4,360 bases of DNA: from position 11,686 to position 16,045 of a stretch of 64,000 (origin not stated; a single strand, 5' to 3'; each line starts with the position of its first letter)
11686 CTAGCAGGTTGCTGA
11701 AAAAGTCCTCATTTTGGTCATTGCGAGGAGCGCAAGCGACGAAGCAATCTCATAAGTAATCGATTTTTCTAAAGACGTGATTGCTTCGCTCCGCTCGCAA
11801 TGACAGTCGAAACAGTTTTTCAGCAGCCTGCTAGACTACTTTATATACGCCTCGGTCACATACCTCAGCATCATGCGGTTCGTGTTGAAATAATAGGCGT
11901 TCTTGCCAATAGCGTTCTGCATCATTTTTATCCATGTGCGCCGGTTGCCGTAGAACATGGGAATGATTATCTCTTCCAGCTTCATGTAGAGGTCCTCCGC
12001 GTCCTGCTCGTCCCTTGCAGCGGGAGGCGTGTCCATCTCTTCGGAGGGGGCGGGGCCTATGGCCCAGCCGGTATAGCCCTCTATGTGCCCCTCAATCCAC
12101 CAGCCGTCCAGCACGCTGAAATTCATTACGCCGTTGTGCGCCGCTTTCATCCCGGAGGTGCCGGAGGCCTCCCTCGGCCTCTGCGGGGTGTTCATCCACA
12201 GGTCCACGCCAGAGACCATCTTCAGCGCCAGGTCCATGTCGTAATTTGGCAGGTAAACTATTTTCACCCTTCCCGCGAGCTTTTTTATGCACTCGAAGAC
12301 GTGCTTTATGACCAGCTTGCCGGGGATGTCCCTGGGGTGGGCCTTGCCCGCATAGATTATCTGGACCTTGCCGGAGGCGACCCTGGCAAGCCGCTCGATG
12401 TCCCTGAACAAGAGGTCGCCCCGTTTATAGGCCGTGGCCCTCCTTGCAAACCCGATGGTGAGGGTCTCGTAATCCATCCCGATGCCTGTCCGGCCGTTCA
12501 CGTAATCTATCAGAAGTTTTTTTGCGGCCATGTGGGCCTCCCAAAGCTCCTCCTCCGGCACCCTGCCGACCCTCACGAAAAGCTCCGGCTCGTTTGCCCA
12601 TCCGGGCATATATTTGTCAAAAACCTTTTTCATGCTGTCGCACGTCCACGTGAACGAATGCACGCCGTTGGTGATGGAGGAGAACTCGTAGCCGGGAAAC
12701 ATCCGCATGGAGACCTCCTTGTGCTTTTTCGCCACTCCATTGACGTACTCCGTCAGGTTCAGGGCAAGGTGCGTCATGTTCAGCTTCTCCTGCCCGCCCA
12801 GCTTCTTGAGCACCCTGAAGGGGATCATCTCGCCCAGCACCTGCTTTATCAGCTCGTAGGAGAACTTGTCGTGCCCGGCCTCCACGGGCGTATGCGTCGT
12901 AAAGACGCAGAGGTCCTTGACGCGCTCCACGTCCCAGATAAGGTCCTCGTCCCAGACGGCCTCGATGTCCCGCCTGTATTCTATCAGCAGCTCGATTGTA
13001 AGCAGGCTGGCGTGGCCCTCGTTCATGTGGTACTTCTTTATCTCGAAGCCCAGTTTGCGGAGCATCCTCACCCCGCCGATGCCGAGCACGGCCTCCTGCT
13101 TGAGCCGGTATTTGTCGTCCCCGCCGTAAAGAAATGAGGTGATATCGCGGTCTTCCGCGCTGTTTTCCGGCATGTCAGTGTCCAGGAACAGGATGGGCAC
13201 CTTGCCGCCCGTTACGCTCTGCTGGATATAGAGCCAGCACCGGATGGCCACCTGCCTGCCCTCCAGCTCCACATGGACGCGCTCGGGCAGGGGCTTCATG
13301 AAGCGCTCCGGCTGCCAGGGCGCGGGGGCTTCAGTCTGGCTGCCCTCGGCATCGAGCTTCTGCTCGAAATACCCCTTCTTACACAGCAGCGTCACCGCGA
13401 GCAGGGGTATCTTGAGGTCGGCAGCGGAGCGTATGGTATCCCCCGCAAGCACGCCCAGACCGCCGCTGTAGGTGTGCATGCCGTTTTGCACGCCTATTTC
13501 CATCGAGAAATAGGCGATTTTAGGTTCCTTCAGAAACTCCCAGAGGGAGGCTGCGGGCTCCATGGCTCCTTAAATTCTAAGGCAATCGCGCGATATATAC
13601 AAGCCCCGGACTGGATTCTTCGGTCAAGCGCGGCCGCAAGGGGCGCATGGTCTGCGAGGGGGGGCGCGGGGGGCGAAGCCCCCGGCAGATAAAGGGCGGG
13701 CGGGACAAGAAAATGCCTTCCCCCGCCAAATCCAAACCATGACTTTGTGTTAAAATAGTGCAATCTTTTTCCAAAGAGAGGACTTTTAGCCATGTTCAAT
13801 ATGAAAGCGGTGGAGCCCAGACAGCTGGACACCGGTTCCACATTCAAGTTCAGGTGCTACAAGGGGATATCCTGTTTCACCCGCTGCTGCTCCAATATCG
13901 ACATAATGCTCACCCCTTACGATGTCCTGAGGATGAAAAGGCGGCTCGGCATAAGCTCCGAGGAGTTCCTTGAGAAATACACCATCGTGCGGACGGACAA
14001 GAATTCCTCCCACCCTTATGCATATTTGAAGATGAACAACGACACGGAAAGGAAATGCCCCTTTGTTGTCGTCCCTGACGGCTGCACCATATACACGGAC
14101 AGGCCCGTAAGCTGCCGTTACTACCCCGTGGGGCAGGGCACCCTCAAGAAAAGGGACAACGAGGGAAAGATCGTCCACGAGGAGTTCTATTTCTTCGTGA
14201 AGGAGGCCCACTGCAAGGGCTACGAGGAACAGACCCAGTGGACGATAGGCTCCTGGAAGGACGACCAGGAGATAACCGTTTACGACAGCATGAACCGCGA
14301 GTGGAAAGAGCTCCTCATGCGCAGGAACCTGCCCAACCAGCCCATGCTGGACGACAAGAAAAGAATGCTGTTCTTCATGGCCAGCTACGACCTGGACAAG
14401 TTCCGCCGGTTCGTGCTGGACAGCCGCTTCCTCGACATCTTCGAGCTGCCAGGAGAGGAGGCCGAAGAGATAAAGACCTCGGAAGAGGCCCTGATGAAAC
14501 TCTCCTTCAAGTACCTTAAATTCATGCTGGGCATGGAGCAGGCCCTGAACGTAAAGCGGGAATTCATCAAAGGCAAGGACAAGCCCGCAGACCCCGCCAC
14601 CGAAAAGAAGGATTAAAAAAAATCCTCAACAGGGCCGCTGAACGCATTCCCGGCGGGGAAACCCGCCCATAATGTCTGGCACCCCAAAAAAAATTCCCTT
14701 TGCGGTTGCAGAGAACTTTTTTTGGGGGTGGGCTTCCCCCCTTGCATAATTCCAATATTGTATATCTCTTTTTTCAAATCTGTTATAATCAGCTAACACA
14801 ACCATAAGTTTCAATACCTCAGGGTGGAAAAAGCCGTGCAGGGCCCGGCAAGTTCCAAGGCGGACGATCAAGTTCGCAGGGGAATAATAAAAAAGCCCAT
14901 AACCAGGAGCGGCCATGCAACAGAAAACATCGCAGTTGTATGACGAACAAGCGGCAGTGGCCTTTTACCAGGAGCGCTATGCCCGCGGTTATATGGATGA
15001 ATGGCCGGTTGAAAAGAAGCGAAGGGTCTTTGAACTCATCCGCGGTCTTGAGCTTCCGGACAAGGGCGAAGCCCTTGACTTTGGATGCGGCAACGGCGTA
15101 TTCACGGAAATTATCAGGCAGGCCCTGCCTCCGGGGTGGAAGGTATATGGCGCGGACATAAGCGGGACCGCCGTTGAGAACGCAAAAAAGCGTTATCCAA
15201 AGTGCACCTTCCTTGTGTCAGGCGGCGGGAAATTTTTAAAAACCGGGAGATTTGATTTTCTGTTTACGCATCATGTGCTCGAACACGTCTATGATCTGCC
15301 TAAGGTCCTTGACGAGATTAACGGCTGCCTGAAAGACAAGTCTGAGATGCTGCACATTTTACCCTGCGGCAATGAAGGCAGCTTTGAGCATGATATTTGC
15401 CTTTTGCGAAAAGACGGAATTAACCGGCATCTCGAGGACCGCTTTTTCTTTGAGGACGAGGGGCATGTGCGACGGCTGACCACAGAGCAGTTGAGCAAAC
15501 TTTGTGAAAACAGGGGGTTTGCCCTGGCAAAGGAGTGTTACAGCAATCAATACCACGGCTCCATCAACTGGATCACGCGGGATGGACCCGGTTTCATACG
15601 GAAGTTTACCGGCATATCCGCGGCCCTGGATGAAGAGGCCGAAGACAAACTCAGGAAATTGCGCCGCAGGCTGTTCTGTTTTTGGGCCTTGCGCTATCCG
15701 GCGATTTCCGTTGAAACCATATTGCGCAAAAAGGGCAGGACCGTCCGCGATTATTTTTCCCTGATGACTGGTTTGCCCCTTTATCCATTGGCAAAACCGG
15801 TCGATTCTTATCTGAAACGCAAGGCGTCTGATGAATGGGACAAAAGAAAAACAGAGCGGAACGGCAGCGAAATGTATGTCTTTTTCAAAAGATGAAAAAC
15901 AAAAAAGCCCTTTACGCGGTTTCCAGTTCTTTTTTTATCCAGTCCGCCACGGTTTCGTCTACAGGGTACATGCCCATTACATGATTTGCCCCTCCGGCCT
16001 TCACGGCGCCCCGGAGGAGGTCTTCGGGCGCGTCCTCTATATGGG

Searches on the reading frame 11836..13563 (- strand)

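Call 54: search_protein_families(library=pfam, proteins=[window:11836-13563:-], max_evalue=0.001)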
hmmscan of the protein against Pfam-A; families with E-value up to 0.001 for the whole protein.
window:11836-13563:- (575 aa): 1 family
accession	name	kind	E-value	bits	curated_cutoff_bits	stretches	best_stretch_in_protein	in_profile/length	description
PF00343.26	Phosphorylase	-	1.5e-27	96.6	27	2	258-491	321-583/713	Carbohydrate phosphorylase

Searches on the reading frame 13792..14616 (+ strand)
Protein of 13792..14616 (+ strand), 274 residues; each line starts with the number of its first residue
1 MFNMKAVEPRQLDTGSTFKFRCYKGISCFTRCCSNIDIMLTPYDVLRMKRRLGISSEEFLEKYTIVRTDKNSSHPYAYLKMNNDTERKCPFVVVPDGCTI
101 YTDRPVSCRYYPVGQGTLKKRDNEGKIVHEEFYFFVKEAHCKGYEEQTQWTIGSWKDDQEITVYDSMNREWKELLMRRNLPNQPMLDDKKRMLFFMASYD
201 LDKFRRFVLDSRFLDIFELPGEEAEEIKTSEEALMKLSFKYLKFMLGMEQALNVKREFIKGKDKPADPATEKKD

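Call 54: search_protein_families(library=pfam, proteins=[window:13792-14616:+], max_evalue=0.001)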
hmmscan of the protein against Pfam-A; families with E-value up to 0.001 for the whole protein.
window:13792-14616:+ (274 aa): 1 family
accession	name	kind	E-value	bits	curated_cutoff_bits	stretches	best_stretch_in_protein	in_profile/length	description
PF03692.20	CxxCxxCC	-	1.3e-08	35.8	23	1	24-114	4-72/85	Putative zinc- or iron-chelating domain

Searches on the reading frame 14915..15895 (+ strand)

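Call 54: search_protein_families(library=pfam, proteins=[window:14915-15895:+], max_evalue=0.001)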
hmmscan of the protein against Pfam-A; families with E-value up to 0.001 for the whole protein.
window:14915-15895:+ (326 aa): 6 families
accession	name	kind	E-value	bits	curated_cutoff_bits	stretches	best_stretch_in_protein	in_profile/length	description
PF13489.12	Methyltransf_23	-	2.2e-18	67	27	1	41-205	12-162/164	Methyltransferase domain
PF08241.18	Methyltransf_11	-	2.1e-14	54.4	21.2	1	54-142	1-90/95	Methyltransferase domain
PF13847.12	Methyltransf_31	-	3.8e-13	49.8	27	1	52-151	6-113/145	Methyltransferase domain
PF08242.18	Methyltransf_12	-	2.6e-12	47.8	30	1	54-141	1-94/98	Methyltransferase domain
PF13649.12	Methyltransf_25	-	6.5e-12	46.4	27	1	54-141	2-95/97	Methyltransferase domain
PF05175.20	MTS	-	0.00022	21.3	23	1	42-94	24-75/170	Methyltransferase small domain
